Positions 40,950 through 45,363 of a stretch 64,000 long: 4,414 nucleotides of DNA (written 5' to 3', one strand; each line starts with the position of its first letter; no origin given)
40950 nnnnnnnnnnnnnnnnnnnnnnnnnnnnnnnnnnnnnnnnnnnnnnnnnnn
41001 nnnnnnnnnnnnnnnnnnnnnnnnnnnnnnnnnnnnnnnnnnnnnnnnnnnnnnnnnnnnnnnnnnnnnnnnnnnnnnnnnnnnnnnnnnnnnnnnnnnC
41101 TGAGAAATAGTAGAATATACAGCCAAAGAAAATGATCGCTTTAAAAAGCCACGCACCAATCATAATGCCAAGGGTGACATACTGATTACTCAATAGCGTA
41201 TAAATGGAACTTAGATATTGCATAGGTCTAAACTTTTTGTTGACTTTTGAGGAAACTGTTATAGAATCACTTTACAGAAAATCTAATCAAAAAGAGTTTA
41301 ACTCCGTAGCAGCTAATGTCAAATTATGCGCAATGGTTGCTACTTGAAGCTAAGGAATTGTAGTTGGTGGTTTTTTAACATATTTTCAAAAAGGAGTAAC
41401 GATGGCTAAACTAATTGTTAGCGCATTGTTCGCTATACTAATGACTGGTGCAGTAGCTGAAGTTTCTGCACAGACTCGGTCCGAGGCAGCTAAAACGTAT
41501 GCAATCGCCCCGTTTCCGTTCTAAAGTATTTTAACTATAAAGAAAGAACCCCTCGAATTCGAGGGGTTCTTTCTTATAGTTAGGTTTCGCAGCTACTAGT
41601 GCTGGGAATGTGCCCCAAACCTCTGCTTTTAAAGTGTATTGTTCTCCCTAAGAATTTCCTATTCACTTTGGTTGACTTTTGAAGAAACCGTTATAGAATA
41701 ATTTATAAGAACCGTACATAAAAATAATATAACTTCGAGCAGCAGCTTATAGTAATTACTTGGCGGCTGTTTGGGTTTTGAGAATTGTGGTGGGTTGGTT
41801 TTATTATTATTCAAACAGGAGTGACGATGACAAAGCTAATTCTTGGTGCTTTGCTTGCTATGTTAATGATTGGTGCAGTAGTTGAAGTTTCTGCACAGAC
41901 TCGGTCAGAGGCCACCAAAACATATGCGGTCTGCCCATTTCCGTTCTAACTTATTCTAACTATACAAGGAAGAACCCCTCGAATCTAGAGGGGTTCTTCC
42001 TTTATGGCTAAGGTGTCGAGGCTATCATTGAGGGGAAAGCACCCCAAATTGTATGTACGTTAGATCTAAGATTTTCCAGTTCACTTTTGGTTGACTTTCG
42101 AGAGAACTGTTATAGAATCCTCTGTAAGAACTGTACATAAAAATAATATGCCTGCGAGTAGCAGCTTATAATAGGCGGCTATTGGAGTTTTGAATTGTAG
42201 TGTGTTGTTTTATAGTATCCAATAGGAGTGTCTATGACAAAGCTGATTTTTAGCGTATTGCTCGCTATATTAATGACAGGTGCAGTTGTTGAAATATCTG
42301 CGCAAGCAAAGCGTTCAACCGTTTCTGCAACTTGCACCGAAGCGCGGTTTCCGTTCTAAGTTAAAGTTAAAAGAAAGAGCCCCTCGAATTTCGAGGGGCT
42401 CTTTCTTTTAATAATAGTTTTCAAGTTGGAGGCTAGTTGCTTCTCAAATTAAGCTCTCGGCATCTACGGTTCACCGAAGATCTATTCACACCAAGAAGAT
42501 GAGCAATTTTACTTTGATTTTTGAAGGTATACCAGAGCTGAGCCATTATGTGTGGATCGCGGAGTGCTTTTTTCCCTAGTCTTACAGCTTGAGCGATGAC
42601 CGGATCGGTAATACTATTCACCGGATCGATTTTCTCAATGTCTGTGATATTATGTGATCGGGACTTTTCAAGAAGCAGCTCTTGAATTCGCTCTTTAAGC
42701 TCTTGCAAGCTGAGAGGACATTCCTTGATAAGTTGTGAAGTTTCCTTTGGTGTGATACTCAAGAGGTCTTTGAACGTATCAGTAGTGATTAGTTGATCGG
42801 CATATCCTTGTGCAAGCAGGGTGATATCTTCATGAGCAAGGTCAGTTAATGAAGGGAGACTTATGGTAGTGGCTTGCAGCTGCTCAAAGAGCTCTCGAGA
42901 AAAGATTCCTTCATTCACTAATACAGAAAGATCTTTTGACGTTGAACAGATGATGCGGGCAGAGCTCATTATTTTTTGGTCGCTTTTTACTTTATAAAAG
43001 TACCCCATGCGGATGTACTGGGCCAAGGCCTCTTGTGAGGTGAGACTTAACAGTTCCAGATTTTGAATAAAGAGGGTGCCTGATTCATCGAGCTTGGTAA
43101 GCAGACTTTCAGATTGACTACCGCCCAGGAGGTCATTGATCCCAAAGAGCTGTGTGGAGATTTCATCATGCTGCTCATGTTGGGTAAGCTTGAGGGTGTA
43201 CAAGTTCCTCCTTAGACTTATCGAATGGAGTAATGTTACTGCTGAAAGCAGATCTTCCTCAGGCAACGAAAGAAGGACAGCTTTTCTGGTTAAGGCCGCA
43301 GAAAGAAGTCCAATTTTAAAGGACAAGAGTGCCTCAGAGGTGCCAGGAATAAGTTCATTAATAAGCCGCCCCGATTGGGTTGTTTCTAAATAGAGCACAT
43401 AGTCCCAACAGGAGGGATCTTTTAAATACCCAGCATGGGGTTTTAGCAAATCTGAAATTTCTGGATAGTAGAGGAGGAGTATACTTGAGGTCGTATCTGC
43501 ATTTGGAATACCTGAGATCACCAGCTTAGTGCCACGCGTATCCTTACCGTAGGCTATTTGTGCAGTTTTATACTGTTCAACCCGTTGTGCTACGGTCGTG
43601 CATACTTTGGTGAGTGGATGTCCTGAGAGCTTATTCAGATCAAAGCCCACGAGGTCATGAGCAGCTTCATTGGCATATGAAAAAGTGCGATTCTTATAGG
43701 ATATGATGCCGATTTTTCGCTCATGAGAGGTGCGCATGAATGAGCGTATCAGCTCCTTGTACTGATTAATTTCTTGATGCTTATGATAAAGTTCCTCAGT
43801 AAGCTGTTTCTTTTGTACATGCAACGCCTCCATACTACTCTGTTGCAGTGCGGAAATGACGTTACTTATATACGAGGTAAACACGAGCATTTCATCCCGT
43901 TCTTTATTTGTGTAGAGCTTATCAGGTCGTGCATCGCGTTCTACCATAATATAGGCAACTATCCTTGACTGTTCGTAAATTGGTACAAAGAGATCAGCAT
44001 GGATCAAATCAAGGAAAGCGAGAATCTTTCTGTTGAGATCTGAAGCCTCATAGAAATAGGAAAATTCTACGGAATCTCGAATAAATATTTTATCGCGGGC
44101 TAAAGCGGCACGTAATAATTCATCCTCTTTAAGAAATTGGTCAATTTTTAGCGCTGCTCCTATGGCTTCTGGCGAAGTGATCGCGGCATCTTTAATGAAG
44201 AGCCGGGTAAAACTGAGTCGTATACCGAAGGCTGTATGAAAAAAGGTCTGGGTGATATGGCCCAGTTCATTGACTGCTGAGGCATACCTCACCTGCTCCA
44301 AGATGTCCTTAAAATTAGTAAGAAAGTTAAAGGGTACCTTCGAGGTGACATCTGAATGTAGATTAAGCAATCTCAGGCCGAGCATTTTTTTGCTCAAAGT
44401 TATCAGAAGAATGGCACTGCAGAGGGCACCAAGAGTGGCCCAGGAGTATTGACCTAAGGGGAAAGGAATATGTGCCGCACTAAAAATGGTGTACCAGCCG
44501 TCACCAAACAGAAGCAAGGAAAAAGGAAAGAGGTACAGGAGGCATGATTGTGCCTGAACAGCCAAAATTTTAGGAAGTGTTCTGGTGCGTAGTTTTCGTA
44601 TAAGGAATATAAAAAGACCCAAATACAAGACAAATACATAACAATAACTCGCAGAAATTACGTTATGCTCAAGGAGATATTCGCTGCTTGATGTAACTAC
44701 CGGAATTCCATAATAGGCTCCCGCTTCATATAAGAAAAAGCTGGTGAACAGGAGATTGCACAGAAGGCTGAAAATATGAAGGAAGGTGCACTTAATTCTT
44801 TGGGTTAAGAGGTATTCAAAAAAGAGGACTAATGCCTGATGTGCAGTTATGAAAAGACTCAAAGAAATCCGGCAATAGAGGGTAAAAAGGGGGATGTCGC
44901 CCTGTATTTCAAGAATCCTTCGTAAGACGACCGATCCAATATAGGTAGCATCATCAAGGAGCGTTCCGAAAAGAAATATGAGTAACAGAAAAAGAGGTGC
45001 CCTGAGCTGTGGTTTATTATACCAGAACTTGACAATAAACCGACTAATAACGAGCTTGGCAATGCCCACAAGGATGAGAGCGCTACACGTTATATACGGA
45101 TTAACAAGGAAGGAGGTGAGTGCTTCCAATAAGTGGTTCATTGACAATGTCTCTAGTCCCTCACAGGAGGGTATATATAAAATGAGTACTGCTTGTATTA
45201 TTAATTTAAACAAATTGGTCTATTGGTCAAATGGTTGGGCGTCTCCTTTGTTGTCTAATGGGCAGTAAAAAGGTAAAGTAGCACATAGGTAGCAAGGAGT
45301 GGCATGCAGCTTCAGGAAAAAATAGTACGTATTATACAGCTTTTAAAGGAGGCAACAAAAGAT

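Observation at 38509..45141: Two paralogous polytopic-membrane regulators with an ATPase-dead sigma-54-activator-like domain bracket the peptide cassettes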

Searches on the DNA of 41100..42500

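Call 77: search_rna_families(source=window, start=41100, end=42500, threshold=evalue, max_evalue=1)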
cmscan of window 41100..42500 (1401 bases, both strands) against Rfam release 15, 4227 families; matches with E-value up to 1: 38.
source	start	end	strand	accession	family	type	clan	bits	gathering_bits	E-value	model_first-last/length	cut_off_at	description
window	41964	42079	-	RF02449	ncr1015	Gene; sRNA;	-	33.7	60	0.012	1-121/121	no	Bacillus sRNA ncr1015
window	41532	41582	+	RF03940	MIR9563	Gene; miRNA;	-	29.7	90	0.0031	1-127/127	no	MIR9563 microRNA precursor family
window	42360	42408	+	RF02495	ohsC_RNA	Gene; antitoxin;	-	28.1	50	0.092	1-77/77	no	Oppression of Hydrophobic ORF by sRNA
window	42357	42412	-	RF02621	BSnc120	Gene; sRNA;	-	27.7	114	0.00072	1-88/88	no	Brucella sRNA 120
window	41533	41582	+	RF04341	Plastid-psbJ-5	Cis-reg;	CL00152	27.7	53.1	0.01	1-59/59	no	Plastid-psbJ-5 3UTR RNA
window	41530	41584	+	RF03616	MIR1888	Gene; miRNA;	-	27.6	72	0.0076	1-101/101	no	MIR1888 microRNA precursor family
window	41532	41581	-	RF04341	Plastid-psbJ-5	Cis-reg;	CL00152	27.6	53.1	0.011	1-59/59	no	Plastid-psbJ-5 3UTR RNA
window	41536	41573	+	RF04346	Plastid-ccsA-ndhD-1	Cis-reg;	CL00154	27.5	48.5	0.0048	1-57/57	no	Plastid-ccsA-ndhD-1 3UTR RNA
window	42336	42412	+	RF00115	McaS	Gene; sRNA;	CL00106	27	42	0.028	1-96/96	no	McaS/IsrA RNA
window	41536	41627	-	RF01772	rnk_pseudo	Cis-reg; leader;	-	27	55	0.046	1-108/108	no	Pseudomonas rnk leader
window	42360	42421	+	RF02621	BSnc120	Gene; sRNA;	-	26.1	114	0.0023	1-88/88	no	Brucella sRNA 120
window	41538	41578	-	RF04157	MIR9486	Gene; miRNA;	-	26.1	100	0.012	1-119/119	no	MIR9486 microRNA precursor family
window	41538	41576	+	RF04157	MIR9486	Gene; miRNA;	-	25.9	100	0.013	1-119/119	no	MIR9486 microRNA precursor family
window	42369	42449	-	RF02449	ncr1015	Gene; sRNA;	-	25.7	60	0.51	1-121/121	no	Bacillus sRNA ncr1015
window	41542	41579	-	RF04346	Plastid-ccsA-ndhD-1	Cis-reg;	CL00154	25.1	48.5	0.022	1-57/57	no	Plastid-ccsA-ndhD-1 3UTR RNA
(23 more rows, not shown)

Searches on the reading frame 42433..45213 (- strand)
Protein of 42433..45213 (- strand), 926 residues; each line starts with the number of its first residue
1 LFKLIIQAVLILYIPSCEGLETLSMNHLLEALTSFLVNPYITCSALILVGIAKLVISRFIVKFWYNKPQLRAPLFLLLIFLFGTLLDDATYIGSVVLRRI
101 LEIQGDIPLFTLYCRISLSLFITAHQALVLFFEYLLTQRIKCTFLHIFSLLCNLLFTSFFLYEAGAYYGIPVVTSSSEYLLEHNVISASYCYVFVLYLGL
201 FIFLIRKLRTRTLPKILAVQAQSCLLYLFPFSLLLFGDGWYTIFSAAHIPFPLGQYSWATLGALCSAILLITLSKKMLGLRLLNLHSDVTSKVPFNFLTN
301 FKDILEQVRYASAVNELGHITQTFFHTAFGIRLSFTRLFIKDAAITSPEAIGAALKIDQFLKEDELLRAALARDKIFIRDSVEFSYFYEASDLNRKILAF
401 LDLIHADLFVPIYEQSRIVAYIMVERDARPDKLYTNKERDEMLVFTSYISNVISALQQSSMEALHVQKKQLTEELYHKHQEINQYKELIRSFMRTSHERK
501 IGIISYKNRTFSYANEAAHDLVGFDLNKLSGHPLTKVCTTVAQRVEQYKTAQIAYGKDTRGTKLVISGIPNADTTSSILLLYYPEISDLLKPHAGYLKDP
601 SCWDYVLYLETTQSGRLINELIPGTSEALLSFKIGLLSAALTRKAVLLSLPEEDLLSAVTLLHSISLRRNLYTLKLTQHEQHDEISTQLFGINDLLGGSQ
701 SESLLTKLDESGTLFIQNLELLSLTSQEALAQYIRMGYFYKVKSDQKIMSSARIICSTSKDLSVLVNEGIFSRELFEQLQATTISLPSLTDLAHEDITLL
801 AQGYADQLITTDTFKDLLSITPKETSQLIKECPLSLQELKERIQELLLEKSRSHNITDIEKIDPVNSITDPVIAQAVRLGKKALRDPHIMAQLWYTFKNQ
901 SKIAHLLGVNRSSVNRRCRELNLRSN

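Call 3: search_protein_families(library=pfam, proteins=[window:42433-45213:-], max_evalue=1)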
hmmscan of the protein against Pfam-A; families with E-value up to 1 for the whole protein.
window:42433-45213:- (926 aa): 4 families
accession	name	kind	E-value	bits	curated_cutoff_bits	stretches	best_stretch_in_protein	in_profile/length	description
PF00158.32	Sigma54_activat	-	2.7e-10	40.6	20.2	1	685-784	66-167/168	Sigma-54 interaction domain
PF14532.12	Sigma54_activ_2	-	5.5e-09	36.8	25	1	690-789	52-138/138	Sigma-54 interaction domain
PF00022.25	Actin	-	0.1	11.6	27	1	811-854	81-124/410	Actin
PF02954.25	HTH_8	-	0.12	12.5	22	1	899-919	20-40/42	Bacterial regulatory protein, Fis family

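Call 4: search_protein_families(library=ncbifam, proteins=[window:42433-45213:-], max_evalue=1)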
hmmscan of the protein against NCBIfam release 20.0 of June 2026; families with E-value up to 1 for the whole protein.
window:42433-45213:- (926 aa): 23 families
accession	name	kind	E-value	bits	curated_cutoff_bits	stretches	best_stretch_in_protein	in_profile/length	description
TIGR02974.1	phageshock_pspF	equivalog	7.5e-19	68.1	443.55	1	699-869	82-252/336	phage shock protein operon transcriptional activator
NF051870.1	NAssimRespRegNtrX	equivalog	1.3e-17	63.9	600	1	622-921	141-450/452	nitrogen assimilation response regulator NtrX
NF008485.2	PRK11388.1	equivalog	6.4e-17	61.1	551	1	693-924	401-638/643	dihydroxyacetone kinase operon transcriptional regulator DhaR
NF008622.0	PRK11608.1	equivalog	2.9e-14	52.8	529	1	710-871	100-261/329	phage shock protein operon transcriptional activator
NF041552.1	TF_PrdR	equivalog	4.6e-14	51.7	795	1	707-913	358-568/577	sigma-54 dependent transcriptional regulator PrdR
NF038308.1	RNA_repair_RtcR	equivalog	1.1e-12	47.6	650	1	709-802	277-369/530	RNA repair transcriptional activator RtcR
TIGR01818.1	ntrC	equivalog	1.6e-12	47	558.6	1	710-805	228-322/463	nitrogen regulation protein NR(I)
NF011953.0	PRK15424.1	equivalog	3.1e-12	45.9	703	1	705-920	317-533/538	propionate catabolism operon regulatory protein PrpR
NF008085.0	PRK10820.1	equivalog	4e-12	45.5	576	1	705-924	293-513/520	transcriptional regulator TyrR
TIGR02915.1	PEP_resp_reg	equivalog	1.1e-11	44.3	502.6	1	707-914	230-435/445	PEP-CTERM-box response regulator transcription factor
NF008469.0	PRK11361.1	equivalog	1.4e-11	43.8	714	1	709-843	236-369/461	acetoacetate metabolism transcriptional regulator AtoC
NF003451.0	PRK05022.1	equivalog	2.6e-11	42.9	476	1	708-859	282-434/512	nitric oxide reductase transcriptional regulator NorR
NF041946.1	LuxO_transreg_Vib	equivalog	1.4e-10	40.5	800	1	684-912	199-426/463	quorum-sensing sigma-54 dependent transcriptional regulator LuxO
NF008176.1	PRK10923.1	equivalog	2.8e-10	39.4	620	1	683-805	203-326/469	nitrogen regulation protein NR(I)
NF007689.0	PRK10365.1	equivalog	5.2e-10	38.7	760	1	710-845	233-367/441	sigma-54-dependent response regulator transcription factor ZraR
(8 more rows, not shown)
